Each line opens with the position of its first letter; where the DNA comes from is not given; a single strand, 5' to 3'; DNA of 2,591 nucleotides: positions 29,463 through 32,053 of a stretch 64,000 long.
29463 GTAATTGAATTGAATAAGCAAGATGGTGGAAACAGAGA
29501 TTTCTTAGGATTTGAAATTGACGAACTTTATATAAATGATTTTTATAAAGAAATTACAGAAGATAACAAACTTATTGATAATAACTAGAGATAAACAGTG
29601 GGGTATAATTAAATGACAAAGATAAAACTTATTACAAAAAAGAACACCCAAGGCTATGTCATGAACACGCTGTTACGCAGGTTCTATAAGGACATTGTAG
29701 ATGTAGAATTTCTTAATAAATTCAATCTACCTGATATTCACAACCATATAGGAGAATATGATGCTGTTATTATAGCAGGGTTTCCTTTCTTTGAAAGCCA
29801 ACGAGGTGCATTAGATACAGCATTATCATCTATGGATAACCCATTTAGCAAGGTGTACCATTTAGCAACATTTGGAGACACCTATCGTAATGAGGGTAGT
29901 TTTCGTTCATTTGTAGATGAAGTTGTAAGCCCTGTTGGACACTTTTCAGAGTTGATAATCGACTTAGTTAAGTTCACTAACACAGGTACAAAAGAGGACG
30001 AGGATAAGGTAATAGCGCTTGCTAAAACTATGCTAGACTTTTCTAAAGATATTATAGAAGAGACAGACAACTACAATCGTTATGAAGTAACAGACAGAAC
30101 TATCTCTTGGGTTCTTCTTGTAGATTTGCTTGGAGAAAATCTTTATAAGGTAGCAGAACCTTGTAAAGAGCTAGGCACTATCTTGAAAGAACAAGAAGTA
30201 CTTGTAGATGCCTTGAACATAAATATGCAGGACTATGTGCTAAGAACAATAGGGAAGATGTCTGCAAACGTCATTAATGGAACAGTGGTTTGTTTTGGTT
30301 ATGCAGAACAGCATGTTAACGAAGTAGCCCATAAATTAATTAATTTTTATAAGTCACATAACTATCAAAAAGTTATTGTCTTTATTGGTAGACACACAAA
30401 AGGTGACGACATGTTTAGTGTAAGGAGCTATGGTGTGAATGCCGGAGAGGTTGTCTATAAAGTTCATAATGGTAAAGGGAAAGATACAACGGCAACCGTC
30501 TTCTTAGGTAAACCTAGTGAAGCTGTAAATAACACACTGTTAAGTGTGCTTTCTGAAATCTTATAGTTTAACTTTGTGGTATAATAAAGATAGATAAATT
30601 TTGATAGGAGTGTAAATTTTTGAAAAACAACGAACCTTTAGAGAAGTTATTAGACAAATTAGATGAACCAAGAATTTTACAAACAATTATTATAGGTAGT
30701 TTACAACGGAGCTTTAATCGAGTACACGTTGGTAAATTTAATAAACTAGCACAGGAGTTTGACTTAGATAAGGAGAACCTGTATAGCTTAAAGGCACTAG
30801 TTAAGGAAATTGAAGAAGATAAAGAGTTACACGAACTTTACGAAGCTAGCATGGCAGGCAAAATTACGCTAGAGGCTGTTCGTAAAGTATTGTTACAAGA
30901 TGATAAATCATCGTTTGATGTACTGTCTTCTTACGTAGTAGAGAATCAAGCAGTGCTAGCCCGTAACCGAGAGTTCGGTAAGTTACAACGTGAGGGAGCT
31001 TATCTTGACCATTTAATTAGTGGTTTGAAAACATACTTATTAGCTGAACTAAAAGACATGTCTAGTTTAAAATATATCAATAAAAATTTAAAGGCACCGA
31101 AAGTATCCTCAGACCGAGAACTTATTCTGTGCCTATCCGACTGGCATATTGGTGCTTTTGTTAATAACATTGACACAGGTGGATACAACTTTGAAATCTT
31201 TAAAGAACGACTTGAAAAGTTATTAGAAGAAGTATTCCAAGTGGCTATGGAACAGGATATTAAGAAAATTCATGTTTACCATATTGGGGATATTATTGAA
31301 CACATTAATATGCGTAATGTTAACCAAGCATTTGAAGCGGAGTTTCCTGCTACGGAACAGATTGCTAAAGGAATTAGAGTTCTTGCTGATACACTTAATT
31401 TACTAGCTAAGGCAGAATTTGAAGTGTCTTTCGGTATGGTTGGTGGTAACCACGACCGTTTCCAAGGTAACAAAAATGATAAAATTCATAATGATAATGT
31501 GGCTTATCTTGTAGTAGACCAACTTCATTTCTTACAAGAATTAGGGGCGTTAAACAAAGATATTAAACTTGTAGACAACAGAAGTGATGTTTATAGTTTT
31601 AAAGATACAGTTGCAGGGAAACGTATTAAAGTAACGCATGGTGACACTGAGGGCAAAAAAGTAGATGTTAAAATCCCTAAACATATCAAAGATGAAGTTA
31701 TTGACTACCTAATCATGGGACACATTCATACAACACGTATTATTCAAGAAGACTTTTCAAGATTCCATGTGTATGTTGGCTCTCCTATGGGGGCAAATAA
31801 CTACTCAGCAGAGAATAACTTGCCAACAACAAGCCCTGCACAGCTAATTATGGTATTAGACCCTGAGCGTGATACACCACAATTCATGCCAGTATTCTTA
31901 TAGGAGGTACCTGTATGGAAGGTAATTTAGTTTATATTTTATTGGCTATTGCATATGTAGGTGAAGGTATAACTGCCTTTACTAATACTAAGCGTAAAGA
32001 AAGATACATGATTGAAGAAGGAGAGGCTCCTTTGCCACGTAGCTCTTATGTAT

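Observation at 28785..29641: DNA methyltransferase gene inserted as a cassette bracketed by 44-bp direct repeats that duplicate the RBS and first 11 codons of the downstream gene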

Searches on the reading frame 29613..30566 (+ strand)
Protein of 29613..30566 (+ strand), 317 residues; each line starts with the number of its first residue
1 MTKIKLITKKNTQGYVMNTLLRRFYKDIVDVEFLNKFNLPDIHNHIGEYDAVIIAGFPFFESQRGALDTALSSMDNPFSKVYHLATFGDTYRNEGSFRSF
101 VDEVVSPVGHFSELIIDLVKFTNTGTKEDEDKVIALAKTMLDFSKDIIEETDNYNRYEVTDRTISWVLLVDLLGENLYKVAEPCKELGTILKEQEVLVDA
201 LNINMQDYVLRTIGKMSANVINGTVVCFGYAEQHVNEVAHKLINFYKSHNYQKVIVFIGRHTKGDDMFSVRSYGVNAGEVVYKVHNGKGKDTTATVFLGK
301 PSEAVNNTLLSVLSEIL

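Call 5: search_protein_families(library=pfam, proteins=[window:29613-30566:+], max_evalue=0.01)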
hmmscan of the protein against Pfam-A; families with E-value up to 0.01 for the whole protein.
window:29613-30566:+ (317 aa): 1 family
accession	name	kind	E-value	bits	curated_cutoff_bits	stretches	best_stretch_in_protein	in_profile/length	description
PF02272.25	DHHA1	-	0.00098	20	25.9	1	236-296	15-81/102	DHHA1 domain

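Call 38: search_protein_families(library=ncbifam, proteins=[window:29613-30563:+], max_evalue=0.01)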
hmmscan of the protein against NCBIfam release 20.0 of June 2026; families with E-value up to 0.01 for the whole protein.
window:29613-30563:+ (317 aa): 0 families

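Call 39: search_dna_similar(query=window:29613-30563:+, collection=phages, mode=protein, rows=spread, max_rows=40)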
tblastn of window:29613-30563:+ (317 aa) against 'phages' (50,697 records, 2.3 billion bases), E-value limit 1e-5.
Records with a match: 352; places in all: 352; records where one place covers at least 80% of the query: 312.
Best place of each record, by identity: >=99% 3; 95-99% 3; 90-95% 31; <60% 315.
By first word of the organism name: Bacillus 210; Enterococcus 68; Listeria 54; Staphylococcus 15; Mammaliicoccus 2; phage 1; Xanthomonas 1; Phage 1.
By host as written in the record: Listeria monocytogenes 43; - 27; Bacillus cereus 24; Enterococcus faecalis 20; Bacillus thuringiensis subsp. kurstaki 20; Bacillus subtilis 19; Bacillus thuringiensis kurstaki 11; Enterococcus sp. 10; and 90 more.
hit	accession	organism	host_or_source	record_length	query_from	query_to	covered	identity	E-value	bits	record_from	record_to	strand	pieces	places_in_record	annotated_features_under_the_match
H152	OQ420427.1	Enterococcus phage 53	Enterococcus sp.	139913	1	317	100%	99.7%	0e+0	647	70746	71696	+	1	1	hypothetical protein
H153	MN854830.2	Enterococcus phage PBEF129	Enterococcus faecalis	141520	1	317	100%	94.6%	0e+0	616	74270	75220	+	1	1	hypothetical protein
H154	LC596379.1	Enterococcus phage phi EF19G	Enterococcus faecalis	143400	1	317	100%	94.6%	0e+0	613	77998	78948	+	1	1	hypothetical protein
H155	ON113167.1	Enterococcus phage vB_OCPT_Carl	Enterococcus sp.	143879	1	317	100%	94.3%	0e+0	611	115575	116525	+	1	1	hypothetical protein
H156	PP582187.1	Enterococcus phage vB_Efs6_KEN16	Enterococcus faecalis 6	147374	1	317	100%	93.7%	0e+0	607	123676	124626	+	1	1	exopolyphosphatase | hypothetical protein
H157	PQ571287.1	Enterococcus phage EA1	Enterococcus avium BBCO_DT_2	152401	1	317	100%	53.1%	4e-102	333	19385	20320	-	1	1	exopolyphosphatase | hypothetical protein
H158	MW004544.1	Enterococcus phage EFGrKN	Enterococcus faecalis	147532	1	317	100%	52.8%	6e-101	330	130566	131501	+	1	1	hypothetical protein (x2)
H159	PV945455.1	Enterococcus phage vB_Edu_21C1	Enterococcus sp.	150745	1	317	100%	51.9%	6e-102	333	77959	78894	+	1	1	exopolyphosphatase | hypothetical protein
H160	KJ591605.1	Listeria phage LMTA-57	Listeria monocytogenes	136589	4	313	98%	32.3%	8e-34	136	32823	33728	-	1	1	hypothetical protein (x2)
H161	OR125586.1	Listeria phage cka16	Listeria monocytogenes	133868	4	313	98%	31.9%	9e-34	136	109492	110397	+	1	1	record has no annotation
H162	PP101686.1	Listeria phage 805405-1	Listeria monocytogenes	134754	4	313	98%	31.9%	2e-33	135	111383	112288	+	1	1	hypothetical protein (x2)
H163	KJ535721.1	Listeria phage List-36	Listeria monocytogenes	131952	4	313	98%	31.6%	1e-33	136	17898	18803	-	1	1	hypothetical protein (x2)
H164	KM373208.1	Listeria phage WIL-1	Listeria monocytogenes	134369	4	313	98%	31.6%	1e-33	136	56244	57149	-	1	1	hypothetical protein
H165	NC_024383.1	Listeria phage LP-083-2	Listeria monocytogenes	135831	4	313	98%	31.6%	3e-33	135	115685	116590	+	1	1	exopolyphosphatase | hypothetical protein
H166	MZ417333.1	Staphylococcus phage PG-2021_40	Mammaliicoccus vitulinus C6867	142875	6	314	97%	26.6%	2e-19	95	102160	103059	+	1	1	record has no annotation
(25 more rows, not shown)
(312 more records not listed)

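Call 47: get_annotated_region(hit=H158, flank=2000)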
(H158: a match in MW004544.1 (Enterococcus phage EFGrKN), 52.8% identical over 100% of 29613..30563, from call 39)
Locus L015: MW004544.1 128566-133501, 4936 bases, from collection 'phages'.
description: Enterococcus phage EFGrKN, complete genome.
organism: Enterococcus phage EFGrKN (NCBI taxid 2777300)
taxonomy: Viruses; Duplodnaviria; Heunggongvirae; Uroviricota; Caudoviricetes; Herelleviridae; Brockvirinae; Schiekvirus; Schiekvirus EFDG1
host: Enterococcus faecalis; source: sewerage sample; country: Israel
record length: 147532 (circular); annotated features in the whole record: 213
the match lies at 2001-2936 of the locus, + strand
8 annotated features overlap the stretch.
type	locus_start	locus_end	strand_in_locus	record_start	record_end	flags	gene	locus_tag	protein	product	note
CDS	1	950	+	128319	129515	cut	-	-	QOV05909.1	hypothetical protein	-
CDS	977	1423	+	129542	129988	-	-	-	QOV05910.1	hypothetical protein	-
CDS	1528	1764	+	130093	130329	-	-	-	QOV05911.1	hypothetical protein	-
CDS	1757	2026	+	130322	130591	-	-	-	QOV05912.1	hypothetical protein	-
CDS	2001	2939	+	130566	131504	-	-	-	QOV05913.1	hypothetical protein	-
CDS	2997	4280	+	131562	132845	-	-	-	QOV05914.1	hypothetical protein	-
CDS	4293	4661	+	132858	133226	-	-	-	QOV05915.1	hypothetical protein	-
CDS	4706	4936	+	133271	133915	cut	-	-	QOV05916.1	hypothetical protein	-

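Call 72: search_protein_families(library=phrogs, proteins=[window:29613-30563:+], max_evalue=0.00001)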
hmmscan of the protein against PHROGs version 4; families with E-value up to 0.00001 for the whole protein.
window:29613-30563:+ (317 aa): 1 family
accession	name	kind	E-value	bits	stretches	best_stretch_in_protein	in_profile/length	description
phrog_1850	-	other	3.2e-88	296.9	1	2-315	4-309/312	exopolyphosphatase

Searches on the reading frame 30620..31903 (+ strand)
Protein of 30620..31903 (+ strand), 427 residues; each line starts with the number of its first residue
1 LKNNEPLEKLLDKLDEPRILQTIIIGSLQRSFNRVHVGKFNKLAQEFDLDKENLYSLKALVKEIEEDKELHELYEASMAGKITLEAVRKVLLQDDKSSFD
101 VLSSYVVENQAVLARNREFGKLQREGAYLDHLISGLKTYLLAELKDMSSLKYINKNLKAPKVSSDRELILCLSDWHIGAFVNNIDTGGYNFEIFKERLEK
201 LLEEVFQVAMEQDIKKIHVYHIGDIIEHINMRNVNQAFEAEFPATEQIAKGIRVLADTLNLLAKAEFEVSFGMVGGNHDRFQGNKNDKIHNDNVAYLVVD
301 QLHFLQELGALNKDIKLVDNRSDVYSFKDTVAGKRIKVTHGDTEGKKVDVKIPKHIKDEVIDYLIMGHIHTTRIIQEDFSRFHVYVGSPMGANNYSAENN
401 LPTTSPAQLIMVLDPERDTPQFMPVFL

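Call 5: search_protein_families(library=pfam, proteins=[window:30620-31903:+], max_evalue=0.01)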
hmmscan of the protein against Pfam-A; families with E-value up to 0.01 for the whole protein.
window:30620-31903:+ (427 aa): 2 families
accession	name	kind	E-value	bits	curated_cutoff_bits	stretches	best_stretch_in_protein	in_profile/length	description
PF12850.12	Metallophos_2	-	6.4e-06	26.7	27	1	252-394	30-140/154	Calcineurin-like phosphoesterase superfamily domain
PF00149.33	Metallophos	-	0.00069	20.5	21.5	1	169-370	3-189/191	Calcineurin-like phosphoesterase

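Call 72: search_protein_families(library=phrogs, proteins=[window:30620-31900:+], max_evalue=0.00001)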
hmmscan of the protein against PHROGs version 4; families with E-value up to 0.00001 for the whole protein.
window:30620-31900:+ (427 aa): 2 families
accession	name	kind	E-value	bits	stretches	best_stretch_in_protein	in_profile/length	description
phrog_284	-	DNA, RNA and nucleotide metabolism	5.5e-110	369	1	70-427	37-394/398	exonuclease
phrog_704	-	DNA, RNA and nucleotide metabolism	2e-09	38.1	1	151-280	120-253/390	DNA repair exonuclease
